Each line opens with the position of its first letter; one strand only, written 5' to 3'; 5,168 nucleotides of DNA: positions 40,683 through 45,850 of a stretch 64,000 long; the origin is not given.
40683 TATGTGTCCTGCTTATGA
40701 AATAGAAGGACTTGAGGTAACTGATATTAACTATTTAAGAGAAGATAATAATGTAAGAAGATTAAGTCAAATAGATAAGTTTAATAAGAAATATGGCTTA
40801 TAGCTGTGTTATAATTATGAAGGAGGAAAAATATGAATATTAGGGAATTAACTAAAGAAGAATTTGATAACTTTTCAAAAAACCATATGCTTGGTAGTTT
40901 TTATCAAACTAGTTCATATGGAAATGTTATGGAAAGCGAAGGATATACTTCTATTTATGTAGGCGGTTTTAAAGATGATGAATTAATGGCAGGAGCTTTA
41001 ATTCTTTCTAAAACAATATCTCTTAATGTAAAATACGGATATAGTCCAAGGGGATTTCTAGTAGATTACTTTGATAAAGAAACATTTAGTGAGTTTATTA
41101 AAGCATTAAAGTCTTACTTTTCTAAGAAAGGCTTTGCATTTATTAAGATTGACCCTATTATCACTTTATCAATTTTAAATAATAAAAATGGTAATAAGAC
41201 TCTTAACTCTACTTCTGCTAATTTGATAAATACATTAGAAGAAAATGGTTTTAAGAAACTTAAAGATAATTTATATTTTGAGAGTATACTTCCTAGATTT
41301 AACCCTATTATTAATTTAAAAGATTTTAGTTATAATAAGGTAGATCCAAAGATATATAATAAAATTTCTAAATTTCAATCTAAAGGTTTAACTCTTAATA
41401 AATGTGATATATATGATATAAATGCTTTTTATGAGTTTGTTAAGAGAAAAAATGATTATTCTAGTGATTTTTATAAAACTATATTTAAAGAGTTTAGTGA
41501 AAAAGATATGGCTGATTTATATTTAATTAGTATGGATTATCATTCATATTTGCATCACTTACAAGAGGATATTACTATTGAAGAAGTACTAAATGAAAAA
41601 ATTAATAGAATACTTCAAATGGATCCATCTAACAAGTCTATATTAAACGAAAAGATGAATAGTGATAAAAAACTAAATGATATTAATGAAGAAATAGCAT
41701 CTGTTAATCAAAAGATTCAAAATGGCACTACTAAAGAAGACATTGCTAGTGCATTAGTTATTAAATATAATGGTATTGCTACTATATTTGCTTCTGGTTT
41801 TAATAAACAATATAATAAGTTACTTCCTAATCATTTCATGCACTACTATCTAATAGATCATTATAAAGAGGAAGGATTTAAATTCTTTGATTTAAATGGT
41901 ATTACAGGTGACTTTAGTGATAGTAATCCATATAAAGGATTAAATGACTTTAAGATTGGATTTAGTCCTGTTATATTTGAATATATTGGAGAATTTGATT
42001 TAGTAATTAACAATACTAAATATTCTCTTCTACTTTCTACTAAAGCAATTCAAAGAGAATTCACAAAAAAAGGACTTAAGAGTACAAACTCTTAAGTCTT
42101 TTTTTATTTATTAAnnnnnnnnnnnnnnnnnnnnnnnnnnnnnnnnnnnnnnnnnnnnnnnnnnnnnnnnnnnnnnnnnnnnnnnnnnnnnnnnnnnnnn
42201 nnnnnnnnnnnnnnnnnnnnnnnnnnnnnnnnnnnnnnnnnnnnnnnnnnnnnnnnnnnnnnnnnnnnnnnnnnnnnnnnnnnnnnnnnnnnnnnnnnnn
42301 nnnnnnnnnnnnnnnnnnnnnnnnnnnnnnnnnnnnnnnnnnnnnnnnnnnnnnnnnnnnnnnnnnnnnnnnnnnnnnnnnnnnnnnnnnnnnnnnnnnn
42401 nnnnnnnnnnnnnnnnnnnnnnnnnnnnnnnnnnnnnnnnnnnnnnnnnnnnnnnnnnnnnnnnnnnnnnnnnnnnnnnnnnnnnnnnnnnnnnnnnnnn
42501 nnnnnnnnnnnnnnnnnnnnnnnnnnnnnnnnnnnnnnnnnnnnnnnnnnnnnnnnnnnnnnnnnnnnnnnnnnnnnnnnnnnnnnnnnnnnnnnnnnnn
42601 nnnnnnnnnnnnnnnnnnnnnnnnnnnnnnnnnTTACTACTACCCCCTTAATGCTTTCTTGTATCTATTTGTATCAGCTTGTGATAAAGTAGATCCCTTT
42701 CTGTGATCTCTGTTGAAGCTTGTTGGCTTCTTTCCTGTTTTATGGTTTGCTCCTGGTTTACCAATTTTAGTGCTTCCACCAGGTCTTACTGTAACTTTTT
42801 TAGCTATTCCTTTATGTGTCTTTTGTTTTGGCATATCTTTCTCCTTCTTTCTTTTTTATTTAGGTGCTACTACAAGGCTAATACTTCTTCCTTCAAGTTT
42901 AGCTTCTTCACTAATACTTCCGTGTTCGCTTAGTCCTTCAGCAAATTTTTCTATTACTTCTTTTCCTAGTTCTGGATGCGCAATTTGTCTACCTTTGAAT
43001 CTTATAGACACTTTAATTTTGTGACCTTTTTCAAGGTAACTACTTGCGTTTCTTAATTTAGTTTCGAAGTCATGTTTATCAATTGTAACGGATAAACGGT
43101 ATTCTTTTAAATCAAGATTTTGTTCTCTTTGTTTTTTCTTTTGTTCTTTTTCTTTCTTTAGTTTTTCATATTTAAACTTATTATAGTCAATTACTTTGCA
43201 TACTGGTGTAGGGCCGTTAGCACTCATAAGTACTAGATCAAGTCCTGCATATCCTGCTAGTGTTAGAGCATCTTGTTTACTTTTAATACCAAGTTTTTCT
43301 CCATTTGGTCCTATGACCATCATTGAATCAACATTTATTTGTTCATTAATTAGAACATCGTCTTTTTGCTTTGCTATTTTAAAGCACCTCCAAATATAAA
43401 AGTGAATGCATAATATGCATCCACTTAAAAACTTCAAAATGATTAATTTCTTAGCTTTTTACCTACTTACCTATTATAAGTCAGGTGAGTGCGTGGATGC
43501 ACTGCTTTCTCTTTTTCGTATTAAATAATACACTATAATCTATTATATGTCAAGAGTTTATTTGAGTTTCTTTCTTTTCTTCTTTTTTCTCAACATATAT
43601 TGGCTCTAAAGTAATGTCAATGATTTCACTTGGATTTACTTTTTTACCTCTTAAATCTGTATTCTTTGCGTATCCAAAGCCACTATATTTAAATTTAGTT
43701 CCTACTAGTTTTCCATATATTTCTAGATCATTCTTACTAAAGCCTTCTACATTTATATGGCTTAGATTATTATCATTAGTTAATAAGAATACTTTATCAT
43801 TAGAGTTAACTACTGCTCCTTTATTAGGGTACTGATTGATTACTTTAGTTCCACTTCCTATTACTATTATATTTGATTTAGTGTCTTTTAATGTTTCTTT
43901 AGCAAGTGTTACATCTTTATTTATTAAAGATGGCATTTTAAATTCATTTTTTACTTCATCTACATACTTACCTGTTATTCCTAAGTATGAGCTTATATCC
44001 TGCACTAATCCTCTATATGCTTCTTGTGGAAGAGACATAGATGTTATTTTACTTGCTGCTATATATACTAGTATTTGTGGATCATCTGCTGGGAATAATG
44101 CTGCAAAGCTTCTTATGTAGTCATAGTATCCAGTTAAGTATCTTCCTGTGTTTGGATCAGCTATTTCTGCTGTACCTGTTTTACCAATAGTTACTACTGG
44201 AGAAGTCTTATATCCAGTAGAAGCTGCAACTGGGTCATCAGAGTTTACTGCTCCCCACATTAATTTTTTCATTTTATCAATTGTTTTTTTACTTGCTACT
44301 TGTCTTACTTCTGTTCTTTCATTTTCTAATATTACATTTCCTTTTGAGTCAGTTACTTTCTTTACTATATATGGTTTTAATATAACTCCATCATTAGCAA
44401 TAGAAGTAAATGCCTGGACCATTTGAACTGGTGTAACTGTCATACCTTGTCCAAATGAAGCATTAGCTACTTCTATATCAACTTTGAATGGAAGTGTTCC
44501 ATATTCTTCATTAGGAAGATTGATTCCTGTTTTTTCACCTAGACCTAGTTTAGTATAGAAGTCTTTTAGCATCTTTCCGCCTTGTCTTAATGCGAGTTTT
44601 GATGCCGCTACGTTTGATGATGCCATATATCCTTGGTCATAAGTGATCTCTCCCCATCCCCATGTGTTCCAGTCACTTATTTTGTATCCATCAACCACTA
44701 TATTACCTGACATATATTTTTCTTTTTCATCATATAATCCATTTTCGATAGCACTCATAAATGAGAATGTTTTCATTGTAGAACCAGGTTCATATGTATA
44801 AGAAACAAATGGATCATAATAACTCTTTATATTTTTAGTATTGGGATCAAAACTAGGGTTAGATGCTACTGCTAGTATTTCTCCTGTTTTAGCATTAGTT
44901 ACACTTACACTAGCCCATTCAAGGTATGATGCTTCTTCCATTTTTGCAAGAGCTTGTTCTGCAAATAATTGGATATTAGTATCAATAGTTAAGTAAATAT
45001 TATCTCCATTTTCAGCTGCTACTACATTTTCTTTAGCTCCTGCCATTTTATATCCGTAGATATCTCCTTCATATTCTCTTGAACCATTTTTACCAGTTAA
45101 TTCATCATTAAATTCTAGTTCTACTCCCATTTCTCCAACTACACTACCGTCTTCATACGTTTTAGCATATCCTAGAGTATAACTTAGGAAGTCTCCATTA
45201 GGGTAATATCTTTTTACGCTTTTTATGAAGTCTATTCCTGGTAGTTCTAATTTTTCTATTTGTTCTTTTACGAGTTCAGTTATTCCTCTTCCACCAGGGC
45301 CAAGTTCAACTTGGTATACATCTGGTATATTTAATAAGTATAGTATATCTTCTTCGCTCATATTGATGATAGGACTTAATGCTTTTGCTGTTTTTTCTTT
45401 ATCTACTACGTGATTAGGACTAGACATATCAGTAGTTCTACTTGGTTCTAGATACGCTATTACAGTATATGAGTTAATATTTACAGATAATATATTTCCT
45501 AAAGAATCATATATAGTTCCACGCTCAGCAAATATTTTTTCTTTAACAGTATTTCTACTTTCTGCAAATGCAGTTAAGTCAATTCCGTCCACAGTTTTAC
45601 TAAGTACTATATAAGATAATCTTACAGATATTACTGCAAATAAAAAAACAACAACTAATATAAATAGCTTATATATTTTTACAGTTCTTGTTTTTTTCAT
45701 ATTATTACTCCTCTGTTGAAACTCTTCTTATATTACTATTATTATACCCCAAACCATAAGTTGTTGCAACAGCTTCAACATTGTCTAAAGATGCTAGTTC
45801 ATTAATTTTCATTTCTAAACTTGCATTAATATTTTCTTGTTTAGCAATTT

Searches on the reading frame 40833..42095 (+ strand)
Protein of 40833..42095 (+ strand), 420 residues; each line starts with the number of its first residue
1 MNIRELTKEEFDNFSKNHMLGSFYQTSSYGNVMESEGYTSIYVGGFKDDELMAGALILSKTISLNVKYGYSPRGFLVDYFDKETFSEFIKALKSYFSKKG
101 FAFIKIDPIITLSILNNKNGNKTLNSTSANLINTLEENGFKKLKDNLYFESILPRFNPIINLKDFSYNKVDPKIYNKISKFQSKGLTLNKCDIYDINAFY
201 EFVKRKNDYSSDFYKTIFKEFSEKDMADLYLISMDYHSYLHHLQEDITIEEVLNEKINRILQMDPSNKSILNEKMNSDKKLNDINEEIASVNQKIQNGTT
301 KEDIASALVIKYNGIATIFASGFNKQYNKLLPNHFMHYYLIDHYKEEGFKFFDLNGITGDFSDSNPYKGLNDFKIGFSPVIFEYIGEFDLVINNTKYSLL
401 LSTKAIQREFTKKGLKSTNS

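Call 28: search_protein_families(library=pfam, proteins=[window:40833-42095:+], max_evalue=0.01)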
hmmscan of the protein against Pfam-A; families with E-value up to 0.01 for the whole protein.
window:40833-42095:+ (420 aa): 2 families
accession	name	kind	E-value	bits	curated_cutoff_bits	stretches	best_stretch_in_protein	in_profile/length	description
PF02388.22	FemAB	-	3.7e-65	220.8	24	1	6-399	1-400/406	FemAB family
PF13480.13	Acetyltransf_6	-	4.9e-08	33.7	22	1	302-368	82-142/143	Acetyltransferase (GNAT) domain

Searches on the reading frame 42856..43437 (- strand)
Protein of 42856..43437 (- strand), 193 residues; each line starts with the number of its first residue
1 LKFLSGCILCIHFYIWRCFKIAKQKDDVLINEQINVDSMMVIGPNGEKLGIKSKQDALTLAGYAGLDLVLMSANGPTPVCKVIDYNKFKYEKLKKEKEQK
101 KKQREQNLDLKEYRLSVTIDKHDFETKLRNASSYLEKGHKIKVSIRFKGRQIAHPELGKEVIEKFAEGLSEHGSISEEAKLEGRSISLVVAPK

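Call 69: search_protein_families(library=pfam, proteins=[window:42856-43437:-], max_evalue=0.00001)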
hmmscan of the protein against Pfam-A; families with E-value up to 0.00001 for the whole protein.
window:42856-43437:- (193 aa): 2 families
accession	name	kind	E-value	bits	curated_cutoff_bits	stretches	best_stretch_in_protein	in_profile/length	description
PF00707.27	IF3_C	-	5.5e-31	106.8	34.8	1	109-193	2-86/86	Translation initiation factor IF-3, C-terminal domain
PF05198.21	IF3_N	-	2.2e-24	85.9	26.9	1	30-99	1-70/70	Translation initiation factor IF-3, N-terminal domain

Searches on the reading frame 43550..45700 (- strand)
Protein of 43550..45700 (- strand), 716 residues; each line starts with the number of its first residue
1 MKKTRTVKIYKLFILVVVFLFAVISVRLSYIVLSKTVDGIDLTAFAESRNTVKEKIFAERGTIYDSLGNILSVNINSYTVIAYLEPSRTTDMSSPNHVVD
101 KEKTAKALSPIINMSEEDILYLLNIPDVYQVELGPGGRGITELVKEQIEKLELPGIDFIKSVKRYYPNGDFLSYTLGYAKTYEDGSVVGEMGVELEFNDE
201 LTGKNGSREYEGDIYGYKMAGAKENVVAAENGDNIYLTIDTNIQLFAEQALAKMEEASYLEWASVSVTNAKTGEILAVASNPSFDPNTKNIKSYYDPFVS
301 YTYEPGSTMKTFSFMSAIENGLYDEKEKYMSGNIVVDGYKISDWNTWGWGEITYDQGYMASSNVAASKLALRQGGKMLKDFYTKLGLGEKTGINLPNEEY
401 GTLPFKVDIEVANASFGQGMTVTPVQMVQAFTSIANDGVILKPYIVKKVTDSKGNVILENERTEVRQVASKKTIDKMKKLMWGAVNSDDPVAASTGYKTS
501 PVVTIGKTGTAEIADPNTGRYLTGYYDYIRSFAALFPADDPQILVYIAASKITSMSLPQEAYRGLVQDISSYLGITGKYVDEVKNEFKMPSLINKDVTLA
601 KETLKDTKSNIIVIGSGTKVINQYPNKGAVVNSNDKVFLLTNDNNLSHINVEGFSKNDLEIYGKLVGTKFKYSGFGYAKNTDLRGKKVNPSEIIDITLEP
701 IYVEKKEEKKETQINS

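Call 28: search_protein_families(library=pfam, proteins=[window:43550-45700:-], max_evalue=0.01)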
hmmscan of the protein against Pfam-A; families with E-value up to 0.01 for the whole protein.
window:43550-45700:- (716 aa): 3 families
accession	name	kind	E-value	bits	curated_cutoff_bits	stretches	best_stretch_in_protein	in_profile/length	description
PF00905.27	Transpeptidase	-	1.5e-64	218.5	22.1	1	264-549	2-278/299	Penicillin binding protein transpeptidase domain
PF03717.20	PBP_dimer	-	6.8e-23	82.5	24.4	1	56-217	2-174/180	Penicillin-binding Protein dimerisation domain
PF03793.24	PASTA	-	9.7e-10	38.7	23.2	1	588-642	2-63/64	PASTA domain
